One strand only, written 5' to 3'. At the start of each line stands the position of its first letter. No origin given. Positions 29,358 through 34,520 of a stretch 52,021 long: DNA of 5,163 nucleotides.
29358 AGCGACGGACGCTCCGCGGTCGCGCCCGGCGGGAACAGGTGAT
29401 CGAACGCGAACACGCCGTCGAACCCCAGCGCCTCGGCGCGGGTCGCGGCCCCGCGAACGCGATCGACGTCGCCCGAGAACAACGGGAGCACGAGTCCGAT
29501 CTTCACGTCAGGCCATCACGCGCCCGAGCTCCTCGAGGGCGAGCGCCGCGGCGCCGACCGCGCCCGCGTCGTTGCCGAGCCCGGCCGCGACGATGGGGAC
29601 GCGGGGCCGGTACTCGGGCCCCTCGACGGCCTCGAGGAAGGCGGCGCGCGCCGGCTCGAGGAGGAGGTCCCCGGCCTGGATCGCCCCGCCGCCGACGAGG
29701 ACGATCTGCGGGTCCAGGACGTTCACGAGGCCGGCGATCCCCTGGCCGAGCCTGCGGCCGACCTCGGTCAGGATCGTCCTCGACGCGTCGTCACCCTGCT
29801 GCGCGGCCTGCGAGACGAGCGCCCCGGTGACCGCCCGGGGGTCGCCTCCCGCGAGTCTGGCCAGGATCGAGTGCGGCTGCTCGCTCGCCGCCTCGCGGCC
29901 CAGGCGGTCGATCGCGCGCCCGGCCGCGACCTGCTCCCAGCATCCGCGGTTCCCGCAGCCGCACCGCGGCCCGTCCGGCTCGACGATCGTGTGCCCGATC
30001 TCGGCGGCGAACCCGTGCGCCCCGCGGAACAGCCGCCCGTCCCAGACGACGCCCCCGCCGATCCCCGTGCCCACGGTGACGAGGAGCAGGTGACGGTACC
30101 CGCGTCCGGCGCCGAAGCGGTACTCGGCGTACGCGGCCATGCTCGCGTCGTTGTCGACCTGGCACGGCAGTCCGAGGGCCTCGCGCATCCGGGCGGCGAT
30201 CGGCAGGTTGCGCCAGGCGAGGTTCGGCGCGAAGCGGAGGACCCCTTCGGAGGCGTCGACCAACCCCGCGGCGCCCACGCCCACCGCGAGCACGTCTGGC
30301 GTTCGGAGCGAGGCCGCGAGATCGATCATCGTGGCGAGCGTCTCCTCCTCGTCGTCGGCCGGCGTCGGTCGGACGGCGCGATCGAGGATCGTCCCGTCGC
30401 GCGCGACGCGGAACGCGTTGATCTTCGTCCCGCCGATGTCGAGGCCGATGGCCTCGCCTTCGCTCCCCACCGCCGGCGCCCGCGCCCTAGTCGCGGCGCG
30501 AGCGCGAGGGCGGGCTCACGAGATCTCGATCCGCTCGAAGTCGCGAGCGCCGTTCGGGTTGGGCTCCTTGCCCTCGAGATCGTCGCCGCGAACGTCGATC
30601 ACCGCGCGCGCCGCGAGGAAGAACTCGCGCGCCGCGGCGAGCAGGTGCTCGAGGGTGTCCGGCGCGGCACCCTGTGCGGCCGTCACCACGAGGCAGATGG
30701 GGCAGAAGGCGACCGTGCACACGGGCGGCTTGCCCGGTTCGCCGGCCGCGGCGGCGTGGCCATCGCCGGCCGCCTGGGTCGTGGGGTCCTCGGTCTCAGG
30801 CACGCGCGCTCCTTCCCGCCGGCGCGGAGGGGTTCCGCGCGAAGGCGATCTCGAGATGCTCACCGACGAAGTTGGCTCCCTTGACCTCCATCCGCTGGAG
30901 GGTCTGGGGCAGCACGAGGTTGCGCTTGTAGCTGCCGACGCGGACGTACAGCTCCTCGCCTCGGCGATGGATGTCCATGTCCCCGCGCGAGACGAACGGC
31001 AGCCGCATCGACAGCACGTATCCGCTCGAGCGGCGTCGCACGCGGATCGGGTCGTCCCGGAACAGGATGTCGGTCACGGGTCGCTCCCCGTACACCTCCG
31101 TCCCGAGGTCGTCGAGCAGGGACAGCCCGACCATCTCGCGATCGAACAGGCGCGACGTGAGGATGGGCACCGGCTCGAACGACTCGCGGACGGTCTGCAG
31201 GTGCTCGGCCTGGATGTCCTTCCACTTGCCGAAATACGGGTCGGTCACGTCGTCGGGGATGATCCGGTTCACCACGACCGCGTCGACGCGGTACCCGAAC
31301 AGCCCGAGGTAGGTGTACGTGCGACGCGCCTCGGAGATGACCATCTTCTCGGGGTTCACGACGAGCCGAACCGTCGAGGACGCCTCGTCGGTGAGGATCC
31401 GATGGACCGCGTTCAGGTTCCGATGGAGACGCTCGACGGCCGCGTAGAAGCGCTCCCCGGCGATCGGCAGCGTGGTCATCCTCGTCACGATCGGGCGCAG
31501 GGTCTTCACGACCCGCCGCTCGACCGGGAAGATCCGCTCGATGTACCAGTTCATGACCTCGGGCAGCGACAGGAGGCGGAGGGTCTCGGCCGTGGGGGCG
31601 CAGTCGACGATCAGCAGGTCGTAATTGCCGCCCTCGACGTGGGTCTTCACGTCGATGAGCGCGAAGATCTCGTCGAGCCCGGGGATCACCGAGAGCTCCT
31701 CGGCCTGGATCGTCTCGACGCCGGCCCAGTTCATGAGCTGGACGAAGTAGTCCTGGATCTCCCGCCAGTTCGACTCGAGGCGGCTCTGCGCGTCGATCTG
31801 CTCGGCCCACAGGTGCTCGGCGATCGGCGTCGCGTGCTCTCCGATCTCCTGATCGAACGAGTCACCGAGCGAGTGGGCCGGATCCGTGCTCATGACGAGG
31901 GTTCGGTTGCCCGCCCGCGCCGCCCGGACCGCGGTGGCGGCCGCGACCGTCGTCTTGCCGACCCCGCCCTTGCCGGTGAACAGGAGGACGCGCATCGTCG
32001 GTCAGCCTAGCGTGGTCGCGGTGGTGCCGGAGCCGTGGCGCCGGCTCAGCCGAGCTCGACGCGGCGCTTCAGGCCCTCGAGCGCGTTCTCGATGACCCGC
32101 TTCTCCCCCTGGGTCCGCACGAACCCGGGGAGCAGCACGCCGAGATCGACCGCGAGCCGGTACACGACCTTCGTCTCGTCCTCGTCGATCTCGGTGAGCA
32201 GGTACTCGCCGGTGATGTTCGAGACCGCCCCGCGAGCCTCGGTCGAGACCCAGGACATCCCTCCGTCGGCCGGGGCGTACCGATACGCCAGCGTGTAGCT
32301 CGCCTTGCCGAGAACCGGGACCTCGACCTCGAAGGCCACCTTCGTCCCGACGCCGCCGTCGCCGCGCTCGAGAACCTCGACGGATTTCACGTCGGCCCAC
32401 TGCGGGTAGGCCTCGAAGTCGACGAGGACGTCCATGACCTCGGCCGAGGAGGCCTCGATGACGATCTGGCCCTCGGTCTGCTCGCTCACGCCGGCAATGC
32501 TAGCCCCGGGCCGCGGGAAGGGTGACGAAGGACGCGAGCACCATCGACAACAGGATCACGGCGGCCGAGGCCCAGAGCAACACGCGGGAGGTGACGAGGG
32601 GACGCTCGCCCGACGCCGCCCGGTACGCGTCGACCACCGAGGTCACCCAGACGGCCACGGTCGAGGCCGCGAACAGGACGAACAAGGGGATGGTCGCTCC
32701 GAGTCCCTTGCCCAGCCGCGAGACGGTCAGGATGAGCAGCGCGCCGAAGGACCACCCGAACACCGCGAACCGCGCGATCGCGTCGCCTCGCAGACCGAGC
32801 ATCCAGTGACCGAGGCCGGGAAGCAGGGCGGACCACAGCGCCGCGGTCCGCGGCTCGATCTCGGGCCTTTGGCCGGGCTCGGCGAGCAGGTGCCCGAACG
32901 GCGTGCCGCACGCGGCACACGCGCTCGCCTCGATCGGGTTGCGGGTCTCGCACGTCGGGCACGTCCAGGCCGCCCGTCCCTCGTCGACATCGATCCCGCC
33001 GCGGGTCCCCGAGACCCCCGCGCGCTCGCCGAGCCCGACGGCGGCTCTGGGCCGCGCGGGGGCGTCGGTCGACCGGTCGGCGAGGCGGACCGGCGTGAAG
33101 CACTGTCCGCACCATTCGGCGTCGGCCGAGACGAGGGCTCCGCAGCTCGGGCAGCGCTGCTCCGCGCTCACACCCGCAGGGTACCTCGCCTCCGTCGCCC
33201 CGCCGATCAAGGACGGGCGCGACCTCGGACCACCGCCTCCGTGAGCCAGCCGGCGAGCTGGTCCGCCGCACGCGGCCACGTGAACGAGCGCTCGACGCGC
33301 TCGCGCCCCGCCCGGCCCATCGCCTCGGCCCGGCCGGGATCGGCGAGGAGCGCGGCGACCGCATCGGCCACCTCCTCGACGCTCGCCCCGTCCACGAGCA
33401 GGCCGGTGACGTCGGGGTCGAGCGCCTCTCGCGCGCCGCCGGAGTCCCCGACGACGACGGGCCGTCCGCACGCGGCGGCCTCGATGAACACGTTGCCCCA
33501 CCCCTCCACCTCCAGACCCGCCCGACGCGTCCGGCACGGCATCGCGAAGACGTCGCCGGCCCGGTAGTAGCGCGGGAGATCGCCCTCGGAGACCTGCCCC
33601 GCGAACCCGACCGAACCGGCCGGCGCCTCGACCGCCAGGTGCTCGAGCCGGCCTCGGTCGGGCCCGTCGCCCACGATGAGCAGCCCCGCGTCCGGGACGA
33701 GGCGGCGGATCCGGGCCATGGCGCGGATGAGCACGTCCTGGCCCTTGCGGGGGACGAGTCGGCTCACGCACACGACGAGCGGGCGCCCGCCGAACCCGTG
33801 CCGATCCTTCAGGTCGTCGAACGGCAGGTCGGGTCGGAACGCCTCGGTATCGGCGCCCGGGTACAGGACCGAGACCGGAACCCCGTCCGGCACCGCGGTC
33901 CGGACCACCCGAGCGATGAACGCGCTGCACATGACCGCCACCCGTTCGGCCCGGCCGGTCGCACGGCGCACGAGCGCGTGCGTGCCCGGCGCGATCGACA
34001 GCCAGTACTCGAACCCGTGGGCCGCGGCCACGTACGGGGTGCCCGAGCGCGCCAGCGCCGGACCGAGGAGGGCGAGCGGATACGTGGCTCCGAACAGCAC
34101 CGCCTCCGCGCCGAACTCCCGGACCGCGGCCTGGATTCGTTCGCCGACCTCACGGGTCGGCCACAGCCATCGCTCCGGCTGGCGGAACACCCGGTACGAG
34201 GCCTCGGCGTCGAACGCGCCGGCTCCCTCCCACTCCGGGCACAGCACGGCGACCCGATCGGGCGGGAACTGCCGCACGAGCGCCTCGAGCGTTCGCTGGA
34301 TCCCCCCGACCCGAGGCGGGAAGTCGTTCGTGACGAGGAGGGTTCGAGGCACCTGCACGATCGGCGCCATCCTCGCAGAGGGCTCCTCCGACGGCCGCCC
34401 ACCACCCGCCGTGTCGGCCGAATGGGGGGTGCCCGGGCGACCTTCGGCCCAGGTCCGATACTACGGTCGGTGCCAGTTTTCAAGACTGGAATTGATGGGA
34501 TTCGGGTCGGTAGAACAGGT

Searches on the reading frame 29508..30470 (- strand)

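Call 23: search_protein_families(library=pfam, proteins=[window:29508-30470:-], max_evalue=0.01)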
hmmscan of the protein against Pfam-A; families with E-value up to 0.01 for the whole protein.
window:29508-30470:- (320 aa): 1 family
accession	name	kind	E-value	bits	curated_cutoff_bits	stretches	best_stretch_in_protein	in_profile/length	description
PF00480.26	ROK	-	8.6e-78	262.3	22.9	1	8-313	2-293/294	ROK family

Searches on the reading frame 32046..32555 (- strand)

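Call 24: search_protein_families(library=pfam, proteins=[window:32046-32555:-], max_evalue=0.01)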
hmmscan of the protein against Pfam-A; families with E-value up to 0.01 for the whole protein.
window:32046-32555:- (169 aa): 2 families
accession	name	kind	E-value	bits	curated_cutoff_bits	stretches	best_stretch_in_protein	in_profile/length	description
PF10604.15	Polyketide_cyc2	-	2.4e-11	44.6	27.4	1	27-167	4-142/142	Polyketide cyclase / dehydrase and lipid transport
PF03364.25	Polyketide_cyc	-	1.2e-09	38.9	23.4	1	33-162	1-125/126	Polyketide cyclase / dehydrase and lipid transport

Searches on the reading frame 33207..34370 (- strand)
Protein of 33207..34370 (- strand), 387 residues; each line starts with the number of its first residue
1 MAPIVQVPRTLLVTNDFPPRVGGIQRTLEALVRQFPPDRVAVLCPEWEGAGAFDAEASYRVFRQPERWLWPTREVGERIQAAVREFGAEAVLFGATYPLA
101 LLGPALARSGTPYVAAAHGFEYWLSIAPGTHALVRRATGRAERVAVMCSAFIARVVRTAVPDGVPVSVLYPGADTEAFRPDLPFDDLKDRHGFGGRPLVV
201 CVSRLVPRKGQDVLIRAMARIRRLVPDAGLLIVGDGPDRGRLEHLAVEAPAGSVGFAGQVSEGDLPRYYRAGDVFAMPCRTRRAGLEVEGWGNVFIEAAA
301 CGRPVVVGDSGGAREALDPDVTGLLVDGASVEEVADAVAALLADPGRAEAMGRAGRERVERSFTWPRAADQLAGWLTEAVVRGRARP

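Call 24: search_protein_families(library=pfam, proteins=[window:33207-34370:-], max_evalue=0.01)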
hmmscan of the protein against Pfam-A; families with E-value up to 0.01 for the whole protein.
window:33207-34370:- (387 aa): 5 families
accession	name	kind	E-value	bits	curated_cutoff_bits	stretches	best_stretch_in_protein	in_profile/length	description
PF00534.26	Glycos_transf_1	-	3.3e-38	131.4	26.4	1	187-358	5-172/172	Glycosyl transferases group 1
PF13692.12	Glyco_trans_1_4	-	2.9e-33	115.5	27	1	196-344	1-142/142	Glycosyl transferases group 1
PF13524.12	Glyco_trans_1_2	-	4.1e-15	56.4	25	1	220-372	8-142/144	Glycosyl transferase-like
PF20706.3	GT4-conflict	-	1.3e-11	44.5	26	1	160-372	168-385/385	Family 4 Glycosyltransferase in conflict systems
PF13439.12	Glyco_transf_4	-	7.5e-11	42.8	28.5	1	21-176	1-169/170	Glycosyltransferase Family 4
